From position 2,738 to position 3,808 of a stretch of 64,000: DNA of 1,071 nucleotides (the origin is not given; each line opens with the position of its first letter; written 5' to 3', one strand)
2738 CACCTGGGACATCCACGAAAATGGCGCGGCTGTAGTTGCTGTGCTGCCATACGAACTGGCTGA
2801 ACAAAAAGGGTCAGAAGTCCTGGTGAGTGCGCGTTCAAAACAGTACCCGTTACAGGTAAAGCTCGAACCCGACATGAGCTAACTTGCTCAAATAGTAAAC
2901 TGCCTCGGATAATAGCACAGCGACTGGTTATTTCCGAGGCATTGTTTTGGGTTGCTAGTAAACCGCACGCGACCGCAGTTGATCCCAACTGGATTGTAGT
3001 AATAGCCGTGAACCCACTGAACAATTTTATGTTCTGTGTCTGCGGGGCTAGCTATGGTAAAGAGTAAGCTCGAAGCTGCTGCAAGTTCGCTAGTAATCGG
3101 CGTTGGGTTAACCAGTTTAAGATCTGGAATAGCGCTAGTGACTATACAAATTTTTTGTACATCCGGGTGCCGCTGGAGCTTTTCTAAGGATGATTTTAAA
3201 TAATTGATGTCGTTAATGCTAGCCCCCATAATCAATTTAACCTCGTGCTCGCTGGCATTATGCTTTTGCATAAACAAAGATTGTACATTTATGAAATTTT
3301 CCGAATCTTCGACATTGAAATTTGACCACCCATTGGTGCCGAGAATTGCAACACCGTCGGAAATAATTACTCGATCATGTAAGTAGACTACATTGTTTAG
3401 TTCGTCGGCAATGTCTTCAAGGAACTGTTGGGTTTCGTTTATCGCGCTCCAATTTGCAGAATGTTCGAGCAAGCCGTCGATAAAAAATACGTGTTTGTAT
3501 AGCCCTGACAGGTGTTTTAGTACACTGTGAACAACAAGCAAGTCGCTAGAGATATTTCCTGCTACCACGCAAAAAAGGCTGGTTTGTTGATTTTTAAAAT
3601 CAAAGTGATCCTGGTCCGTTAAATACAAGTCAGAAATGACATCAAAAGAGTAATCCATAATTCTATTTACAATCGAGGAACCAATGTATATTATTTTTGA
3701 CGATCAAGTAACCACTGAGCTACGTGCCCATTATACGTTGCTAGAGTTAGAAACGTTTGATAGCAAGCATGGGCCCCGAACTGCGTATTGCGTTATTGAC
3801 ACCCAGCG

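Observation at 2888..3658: Catalytically dead paralog of the phage metallophosphoesterase, encoded on the opposite strand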

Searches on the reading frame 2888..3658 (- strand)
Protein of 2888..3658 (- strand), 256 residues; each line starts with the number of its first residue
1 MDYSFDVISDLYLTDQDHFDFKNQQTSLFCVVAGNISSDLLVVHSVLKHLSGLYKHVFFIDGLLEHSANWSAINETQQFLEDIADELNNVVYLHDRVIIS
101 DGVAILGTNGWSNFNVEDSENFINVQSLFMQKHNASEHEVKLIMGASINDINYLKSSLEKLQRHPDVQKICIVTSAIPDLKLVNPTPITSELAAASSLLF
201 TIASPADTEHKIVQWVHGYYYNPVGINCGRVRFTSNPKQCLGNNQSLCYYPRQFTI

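Call 4: search_protein_families(library=pfam, proteins=[window:2888-3658:-], max_evalue=10)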
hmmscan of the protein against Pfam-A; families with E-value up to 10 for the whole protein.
window:2888-3658:- (256 aa): 1 family
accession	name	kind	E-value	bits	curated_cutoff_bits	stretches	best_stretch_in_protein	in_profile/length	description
PF21083.2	ZapC_N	-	0.15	12.7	27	1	69-145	9-79/88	Cell-division protein ZapC, N-terminal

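Call 5: search_protein_families(library=phrogs, proteins=[window:2888-3658:-], max_evalue=1)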
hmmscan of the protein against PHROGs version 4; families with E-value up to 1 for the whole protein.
window:2888-3658:- (256 aa): 1 family
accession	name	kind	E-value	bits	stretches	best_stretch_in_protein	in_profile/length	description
phrog_1649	-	other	2.7e-11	43.7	1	4-237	37-268/308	metallo-phosphoesterase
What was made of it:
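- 2888..3658 (-): Gene for the 256-aa ligand-poor MPE-fold protein (the finding). PHROG 1649 hit at 2.7e-11 (call 5).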

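Call 7: search_dna_similar(query=window:2888-3658:-, collection=phages, mode=protein, max_rows=40, max_evalue=0.001)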
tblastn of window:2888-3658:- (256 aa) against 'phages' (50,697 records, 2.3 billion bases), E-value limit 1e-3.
Records with a match: 37; places in all: 37; records where one place covers at least 80% of the query: 1.
Best place of each record, by identity: <60% 37.
By first word of the organism name: Escherichia 29; Salmonella 4; Rhizobium 2; Sinorhizobium 1; Xanthomonas 1.
By host as written in the record: Escherichia coli 9; Salmonella enterica subsp. enterica serovar Typhimurium 4; Escherichia coli O157:H7 2; Escherichia coli O157 2; Escherichia coli EC3.18 2; Escherichia coli MuLB70.1 2; Rhizobium sp. TUX16P 2; Sinohrizobium meliloti NRRL L-50 1; and 13 more.
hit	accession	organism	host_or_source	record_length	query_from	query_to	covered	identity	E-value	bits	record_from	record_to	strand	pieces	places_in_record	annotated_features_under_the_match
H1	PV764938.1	Sinorhizobium phage Phosso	Sinohrizobium meliloti NRRL L-50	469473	12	253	95%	26.5%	2e-4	49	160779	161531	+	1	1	metallophosphoesterase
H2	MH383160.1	Escherichia phage UB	Escherichia coli O157:H7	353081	54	238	72%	24.4%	1e-6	55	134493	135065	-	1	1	Ser/Thr protein phosphatase family protein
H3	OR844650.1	Escherichia phage ECO103 4-12-1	Escherichia coli O103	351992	54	238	72%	23.9%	4e-6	53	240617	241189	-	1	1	record has no annotation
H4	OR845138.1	Escherichia phage EC22.5-2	Escherichia coli ATCC 25922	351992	54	238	72%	23.9%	4e-6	53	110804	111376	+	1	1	record has no annotation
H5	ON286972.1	Escherichia phage A4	Escherichia coli LF82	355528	54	238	72%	23.9%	8e-6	52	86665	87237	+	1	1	metallophosphoesterase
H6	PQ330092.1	Escherichia phage JP4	Escherichia coli O157:H7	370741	54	238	72%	23.4%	5e-6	53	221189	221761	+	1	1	metallo-phosphoesterase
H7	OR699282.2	Escherichia phage BAU.Micro_ELP-22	Escherichia coli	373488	54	238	72%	23.4%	5e-6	53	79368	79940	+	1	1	metallo-phosphoesterase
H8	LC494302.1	Escherichia phage SP27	-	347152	54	238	72%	23.4%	6e-6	53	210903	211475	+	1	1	phosphatase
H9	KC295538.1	Escherichia phage PBECO4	Escherichia coli O157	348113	54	238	72%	23.4%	6e-6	53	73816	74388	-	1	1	Ser/Thr protein phosphatase family protein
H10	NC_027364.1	Escherichia phage PBECO4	Escherichia coli O157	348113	54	238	72%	23.4%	6e-6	53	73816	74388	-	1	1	metallo-phosphoesterase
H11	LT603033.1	Escherichia phage vB_Eco_slurp01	Swine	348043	54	238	72%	23.4%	7e-6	53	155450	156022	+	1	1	Calcineurin-like phosphoesterase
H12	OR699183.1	Salmonella phage SD-1_S14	Salmonella enterica subsp. enterica ...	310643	54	238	72%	22.9%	1e-5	52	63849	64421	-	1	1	hypothetical protein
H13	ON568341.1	Escherichia phage UE-S1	Escherichia coli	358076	54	238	72%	22.9%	2e-5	51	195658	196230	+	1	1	metallophosphoesterase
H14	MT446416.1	Escherichia virus TH47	Escherichia coli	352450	54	238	72%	22.9%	5e-5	50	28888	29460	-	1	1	record has no annotation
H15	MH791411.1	Escherichia phage Ecwhy_1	Escherichia coli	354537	54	238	72%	22.9%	6e-5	50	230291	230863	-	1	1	calcineurin-like phosphoesterase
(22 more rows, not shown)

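Call 8: find_homologous_proteins(query=window:2888-3658:-, max_evalue=0.001)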
Query window:2888-3658:- (256 aa): 117 proteins with E <= 0.001 among 489 candidates.
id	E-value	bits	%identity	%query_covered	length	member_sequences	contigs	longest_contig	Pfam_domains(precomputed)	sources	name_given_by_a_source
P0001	1.5e-169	580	100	100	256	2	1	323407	-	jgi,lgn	-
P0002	7.6e-133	459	77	100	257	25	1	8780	-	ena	-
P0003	2.5e-59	219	41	100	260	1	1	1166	-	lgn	-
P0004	5.1e-41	159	37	100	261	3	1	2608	-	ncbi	-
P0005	3.2e-40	156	37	100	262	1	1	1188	-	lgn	-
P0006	5.9e-40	155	37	100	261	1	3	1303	-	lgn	-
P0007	6.1e-40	155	37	100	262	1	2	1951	-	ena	-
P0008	7.9e-40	155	37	100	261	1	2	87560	-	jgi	-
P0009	9.5e-40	155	39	93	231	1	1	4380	-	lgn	-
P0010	1.3e-39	154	40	100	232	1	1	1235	-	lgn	-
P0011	2.4e-39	153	35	100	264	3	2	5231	-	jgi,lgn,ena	jgi:hypothetical protein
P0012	1.7e-38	150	40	93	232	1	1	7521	-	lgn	-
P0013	1.9e-38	150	35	100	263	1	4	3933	-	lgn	-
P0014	2.2e-38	150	35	100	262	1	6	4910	-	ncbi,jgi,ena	jgi:hypothetical protein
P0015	2.2e-38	150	35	100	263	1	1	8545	-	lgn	-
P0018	5.7e-38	149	37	100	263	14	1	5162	-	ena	-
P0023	2.3e-37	147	36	100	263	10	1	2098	-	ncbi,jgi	jgi:hypothetical protein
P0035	3.8e-36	143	41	93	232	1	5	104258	-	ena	-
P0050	8.7e-35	138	37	93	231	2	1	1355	-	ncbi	-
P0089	2.2e-32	130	41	86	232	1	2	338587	-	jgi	jgi:hypothetical protein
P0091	4.0e-32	130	35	93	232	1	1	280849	-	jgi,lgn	jgi:hypothetical protein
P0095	1.4e-31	128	34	98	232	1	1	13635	-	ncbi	-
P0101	1.5e-30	124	30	100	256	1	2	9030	-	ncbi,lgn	-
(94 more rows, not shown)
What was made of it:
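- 2888..3658 (-): 117 homologues (call 8).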

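Call 16: find_encoding_contigs(protein=P0002, flank=10000, max_places=3)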
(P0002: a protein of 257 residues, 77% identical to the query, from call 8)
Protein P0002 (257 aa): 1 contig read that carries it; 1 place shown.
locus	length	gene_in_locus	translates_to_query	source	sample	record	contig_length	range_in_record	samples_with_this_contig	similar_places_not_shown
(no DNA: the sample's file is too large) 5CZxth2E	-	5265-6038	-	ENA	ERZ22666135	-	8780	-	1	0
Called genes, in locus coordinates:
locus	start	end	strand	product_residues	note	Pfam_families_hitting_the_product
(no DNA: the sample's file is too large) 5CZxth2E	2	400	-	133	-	?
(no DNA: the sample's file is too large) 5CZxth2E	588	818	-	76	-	-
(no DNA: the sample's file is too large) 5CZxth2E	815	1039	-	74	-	-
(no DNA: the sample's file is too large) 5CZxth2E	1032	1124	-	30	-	-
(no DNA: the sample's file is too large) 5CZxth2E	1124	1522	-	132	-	PF00542:Ribosomal_L12 (weak)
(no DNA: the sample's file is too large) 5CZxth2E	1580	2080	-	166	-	-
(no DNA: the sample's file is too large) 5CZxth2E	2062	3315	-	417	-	-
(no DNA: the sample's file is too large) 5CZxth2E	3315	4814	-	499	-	PF02543:Carbam_trans_N, PF16861:Carbam_trans_C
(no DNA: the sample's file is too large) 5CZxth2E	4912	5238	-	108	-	-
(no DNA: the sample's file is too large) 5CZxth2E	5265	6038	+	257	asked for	-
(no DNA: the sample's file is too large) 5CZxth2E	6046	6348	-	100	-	PF02617:ClpS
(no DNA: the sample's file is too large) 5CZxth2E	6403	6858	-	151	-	PF00011:HSP20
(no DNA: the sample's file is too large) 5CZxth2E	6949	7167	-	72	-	PF01165:Ribosomal_S21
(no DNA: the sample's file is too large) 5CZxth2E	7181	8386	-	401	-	PF06689:zf-C4_ClpX, PF00493:MCM (weak), PF05496:RuvB_N (weak), PF01078:Mg_chelatase (faint), PF00004:AAA, PF07724:AAA_2, PF07728:AAA_5 (weak), PF10431:ClpB_D2-small (weak), +2 more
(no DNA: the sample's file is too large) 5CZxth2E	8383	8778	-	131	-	?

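Call 17: find_encoding_contigs(protein=P0089, flank=10000, max_places=2)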
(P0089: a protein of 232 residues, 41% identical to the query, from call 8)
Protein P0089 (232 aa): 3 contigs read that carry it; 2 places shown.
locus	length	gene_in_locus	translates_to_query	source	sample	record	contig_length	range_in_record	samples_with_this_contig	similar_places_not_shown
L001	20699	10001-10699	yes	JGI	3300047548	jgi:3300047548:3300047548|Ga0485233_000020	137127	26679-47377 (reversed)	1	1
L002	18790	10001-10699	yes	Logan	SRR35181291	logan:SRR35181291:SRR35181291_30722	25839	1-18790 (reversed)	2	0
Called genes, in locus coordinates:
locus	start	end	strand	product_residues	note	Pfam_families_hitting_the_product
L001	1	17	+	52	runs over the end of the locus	-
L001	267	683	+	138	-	-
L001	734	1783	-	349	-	-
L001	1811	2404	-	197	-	PF00293:NUDIX, PF14815:NUDIX_4 (faint)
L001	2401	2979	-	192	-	-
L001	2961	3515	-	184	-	PF02777:Sod_Fe_C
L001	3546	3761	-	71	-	PF01176:eIF-1a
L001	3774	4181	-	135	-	-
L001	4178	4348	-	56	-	-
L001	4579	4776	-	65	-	-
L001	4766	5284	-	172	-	PF00383:dCMP_cyt_deam_1, PF14437:MafB19-deam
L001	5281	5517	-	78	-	-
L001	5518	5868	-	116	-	-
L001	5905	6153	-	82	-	PF14090:HTH_39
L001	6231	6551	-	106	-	-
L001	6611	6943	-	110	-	-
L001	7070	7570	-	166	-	PF00574:CLP_protease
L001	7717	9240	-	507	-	-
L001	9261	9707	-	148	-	PF10263:SprT-like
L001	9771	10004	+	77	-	-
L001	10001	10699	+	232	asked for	-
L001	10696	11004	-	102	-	PF02617:ClpS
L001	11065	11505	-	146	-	PF00011:HSP20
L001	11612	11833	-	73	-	PF01165:Ribosomal_S21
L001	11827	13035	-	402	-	PF06689:zf-C4_ClpX, PF00493:MCM (weak), PF05496:RuvB_N (weak), PF00004:AAA, PF07724:AAA_2, PF13173:AAA_14 (faint), PF13401:AAA_22 (faint), PF10431:ClpB_D2-small (weak)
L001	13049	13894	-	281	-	PF00149:Metallophos, PF12850:Metallophos_2 (faint)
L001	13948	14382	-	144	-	PF04014:MazE_antitoxin (weak)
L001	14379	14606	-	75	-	-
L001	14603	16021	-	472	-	PF11443:DUF2828, PF25043:DUF7788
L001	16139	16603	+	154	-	-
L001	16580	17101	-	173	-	PF00782:DSPc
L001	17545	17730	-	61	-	-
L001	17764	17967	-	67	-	-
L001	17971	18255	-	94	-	-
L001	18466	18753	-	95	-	-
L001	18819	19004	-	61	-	-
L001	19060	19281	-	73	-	-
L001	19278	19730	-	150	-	-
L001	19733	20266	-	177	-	-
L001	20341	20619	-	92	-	-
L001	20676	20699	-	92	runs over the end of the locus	-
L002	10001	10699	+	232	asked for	-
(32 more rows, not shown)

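Call 18: find_encoding_contigs(protein=P0008, flank=8000, max_places=2)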
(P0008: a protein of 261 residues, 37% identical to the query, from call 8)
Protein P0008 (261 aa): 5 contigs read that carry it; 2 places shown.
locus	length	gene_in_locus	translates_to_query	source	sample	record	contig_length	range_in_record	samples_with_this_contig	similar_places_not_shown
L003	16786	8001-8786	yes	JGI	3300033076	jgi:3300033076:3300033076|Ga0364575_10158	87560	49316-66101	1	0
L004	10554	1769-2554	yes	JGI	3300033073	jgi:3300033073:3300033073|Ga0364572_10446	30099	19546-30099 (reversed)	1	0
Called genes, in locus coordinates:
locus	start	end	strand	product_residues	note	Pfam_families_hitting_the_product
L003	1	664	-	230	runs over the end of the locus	-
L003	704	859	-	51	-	-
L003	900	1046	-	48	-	-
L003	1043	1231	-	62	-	-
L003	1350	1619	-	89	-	-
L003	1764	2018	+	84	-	-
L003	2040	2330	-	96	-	-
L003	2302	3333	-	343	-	PF03851:UvdE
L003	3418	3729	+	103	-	-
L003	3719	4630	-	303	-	-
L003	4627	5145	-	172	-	-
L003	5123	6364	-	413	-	PF03721:UDPG_MGDP_dh_N, PF00984:UDPG_MGDP_dh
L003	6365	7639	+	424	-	-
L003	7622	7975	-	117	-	-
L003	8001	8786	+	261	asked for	-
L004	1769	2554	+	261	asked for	-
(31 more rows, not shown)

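Call 19: find_encoding_contigs(protein=P0091, flank=8000, max_places=1)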
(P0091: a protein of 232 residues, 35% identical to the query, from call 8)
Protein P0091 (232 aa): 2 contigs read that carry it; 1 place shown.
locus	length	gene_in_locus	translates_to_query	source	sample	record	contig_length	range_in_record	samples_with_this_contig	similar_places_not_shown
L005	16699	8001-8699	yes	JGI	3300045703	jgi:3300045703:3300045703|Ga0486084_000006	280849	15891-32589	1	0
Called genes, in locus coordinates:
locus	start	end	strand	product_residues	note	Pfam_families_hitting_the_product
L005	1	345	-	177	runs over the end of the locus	-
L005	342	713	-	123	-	-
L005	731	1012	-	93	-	PF03819:MazG (weak)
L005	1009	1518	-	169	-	-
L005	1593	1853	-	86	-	PF14090:HTH_39 (weak)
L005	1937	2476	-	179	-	-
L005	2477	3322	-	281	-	PF00149:Metallophos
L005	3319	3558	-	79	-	-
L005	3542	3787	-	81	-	-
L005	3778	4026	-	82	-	-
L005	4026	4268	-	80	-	-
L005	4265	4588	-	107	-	-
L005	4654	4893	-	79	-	-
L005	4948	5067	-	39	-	-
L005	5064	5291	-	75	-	PF20189:DUF6552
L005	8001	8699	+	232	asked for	-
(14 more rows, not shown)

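Call 20: find_encoding_contigs(protein=P0035, flank=8000, max_places=1)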
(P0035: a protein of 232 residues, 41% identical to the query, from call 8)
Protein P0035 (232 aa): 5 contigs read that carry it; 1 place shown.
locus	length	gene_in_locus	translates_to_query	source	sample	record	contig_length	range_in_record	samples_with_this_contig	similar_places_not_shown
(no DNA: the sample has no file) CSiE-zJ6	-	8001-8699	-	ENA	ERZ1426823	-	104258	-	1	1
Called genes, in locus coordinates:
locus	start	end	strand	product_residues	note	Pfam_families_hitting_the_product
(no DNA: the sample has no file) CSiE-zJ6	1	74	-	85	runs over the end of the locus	-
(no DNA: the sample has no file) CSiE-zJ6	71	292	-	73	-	-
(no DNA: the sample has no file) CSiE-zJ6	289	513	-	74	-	-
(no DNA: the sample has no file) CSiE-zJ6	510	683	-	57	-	-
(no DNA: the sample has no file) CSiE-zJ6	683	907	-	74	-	-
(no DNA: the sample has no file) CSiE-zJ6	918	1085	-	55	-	-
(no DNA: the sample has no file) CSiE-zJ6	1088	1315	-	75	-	-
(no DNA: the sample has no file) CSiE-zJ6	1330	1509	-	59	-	-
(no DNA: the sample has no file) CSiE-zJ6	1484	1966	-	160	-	-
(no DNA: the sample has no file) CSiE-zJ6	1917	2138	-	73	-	-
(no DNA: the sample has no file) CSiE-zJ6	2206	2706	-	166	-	-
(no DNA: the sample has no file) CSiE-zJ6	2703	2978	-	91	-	-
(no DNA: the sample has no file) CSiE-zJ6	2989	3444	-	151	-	-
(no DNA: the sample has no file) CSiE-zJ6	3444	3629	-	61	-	-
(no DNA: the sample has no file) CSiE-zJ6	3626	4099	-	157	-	-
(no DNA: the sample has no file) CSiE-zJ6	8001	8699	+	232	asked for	-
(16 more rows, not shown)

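Call 25: search_solved_structures(query=A2, max_evalue=1, show_alignments=2)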
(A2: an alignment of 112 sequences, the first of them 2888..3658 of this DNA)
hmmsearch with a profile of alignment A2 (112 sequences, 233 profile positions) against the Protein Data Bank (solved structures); distinct sequences matched with E-value up to 1: 7.
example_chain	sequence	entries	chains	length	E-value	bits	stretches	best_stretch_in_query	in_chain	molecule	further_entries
6unc_A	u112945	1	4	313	0.27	14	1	29-69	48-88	Metallophos domain-containing protein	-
2b95_A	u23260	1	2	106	0.42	13.3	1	129-173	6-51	Dynein light chain 2A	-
2hj9_C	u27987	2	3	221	0.45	13.3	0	141-175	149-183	Autoinducer 2 sensor kinase/phosphatase luxQ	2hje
7pwg_B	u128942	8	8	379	0.5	13.1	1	120-168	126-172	Ribosomal protein L3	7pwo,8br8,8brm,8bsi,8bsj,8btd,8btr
8fru_B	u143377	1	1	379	0.51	13.1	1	120-168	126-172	60S ribosomal protein uL3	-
1zhh_B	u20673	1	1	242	0.6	12.8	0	141-175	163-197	Autoinducer 2 sensor kinase/phosphatase luxQ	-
2hz5_A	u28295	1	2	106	0.72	12.6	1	134-173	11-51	Dynein light chain 2A, cytoplasmic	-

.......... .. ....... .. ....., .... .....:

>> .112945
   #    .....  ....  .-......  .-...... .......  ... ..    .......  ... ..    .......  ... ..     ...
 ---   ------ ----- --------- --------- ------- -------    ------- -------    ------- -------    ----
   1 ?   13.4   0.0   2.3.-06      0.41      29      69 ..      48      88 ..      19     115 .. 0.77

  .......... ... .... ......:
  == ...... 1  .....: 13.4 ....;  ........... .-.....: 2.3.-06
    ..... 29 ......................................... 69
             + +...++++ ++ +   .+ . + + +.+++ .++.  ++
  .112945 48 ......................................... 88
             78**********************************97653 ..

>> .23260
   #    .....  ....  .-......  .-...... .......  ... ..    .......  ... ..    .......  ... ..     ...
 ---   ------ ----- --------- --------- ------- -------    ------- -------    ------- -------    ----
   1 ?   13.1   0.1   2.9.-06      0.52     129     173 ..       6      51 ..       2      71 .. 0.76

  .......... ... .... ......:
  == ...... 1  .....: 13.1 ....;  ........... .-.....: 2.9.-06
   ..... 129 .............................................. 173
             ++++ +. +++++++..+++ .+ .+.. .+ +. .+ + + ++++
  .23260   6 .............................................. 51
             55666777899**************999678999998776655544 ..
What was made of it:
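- Tried and rejected: Sequence search of the PDB with the family profile: only E = 0.27 to PptH (call 25).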

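Call 26: find_related_loci(query=A2, collection=viral_contigs, flank=10000)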
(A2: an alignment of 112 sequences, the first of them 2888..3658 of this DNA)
Query A2 (256 aa) in viral_contigs; peptide patterns used: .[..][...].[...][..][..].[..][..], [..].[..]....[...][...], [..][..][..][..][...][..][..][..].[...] (x = any residue, [..] = any of these).
599 stretches matched a pattern (row limit reached: there are more); 547 encode a relative of the query (tblastn E <= 1e-3); the best 80 are kept; 80 distinct loci.
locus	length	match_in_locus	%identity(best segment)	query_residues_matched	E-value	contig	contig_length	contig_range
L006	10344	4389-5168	34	1-256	2e-48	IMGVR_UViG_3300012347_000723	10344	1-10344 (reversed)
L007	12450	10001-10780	34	1-256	3e-48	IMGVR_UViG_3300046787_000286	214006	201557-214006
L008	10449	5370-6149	35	1-256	5e-48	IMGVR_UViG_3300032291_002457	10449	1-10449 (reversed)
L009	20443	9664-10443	35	1-256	2e-47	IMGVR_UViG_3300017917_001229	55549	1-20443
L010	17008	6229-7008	38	1-256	2e-47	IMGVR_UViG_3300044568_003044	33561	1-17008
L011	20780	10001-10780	38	1-256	2e-47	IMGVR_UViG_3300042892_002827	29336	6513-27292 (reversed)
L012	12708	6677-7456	38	1-256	2e-47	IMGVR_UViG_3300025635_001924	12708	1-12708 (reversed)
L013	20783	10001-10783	37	1-256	7e-47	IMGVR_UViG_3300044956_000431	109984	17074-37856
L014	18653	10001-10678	38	4-256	2e-46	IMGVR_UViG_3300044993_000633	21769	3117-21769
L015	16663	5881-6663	37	1-256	7e-47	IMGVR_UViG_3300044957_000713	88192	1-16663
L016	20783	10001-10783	36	1-256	3e-46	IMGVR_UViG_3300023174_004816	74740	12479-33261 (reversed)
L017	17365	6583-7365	34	1-256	6e-46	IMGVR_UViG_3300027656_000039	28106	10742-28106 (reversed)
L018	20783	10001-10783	34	1-256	6e-46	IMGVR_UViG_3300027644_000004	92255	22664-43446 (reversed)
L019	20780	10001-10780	36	1-256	4e-46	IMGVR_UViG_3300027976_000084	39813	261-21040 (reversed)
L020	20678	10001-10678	38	4-256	3e-46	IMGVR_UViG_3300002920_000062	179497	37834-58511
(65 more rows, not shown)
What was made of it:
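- IMG/VR holds at least 547 loci (call 26).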

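Call 32: predict_structure(alignment_id=A2)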
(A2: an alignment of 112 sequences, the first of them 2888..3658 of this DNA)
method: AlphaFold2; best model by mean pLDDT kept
length: 256 residues; sequences in the alignment: 112
mean_pLDDT: 91.8   pTM: 0.90
mean pLDDT of the five models: 91.8, 90.9, 90.9, 90.6, 90.3
residues with pLDDT >= 90: 200; 70-90: 45; 50-70: 11; < 50: 0
segments of 3 or more residues with pLDDT < 50: none
pLDDT, mean of each block of 10 residues (from residue 1): 94 93 94 97 98 98 95 97 97 97 96 83 92 94 95 96 98 93 72 86 94 95 89 90 62 92
secondary structure, 60 per line:
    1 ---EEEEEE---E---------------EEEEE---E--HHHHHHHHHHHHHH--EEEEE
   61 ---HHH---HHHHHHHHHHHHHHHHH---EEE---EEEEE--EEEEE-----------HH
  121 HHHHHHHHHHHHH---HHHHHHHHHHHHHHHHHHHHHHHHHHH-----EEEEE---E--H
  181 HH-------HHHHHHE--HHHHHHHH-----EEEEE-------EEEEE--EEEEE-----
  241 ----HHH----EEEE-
elements in order: E4-9 E29-33 H40-53 E56-60 H70-86 E90-92 E96-100 E103-107 H119-133 H137-163 E169-173 H190-195 H199-206 E212-216 E224-228 E231-235 E252-255
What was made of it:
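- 2888..3658 (-): AF2 model pLDDT 91.8 (call 32).
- Closest known: Calcineurin-like metallophosphoesterase superfamily. Same: Two-helix insertion between motifs III and IV (call 32).
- Checked: The AlphaFold model (pLDDT 91.8, pTM 0.90, call 32) matches solved MPEs.
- Fold: AF2 pLDDT 91.8 (call 32). The fold prediction is confident (call 32).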
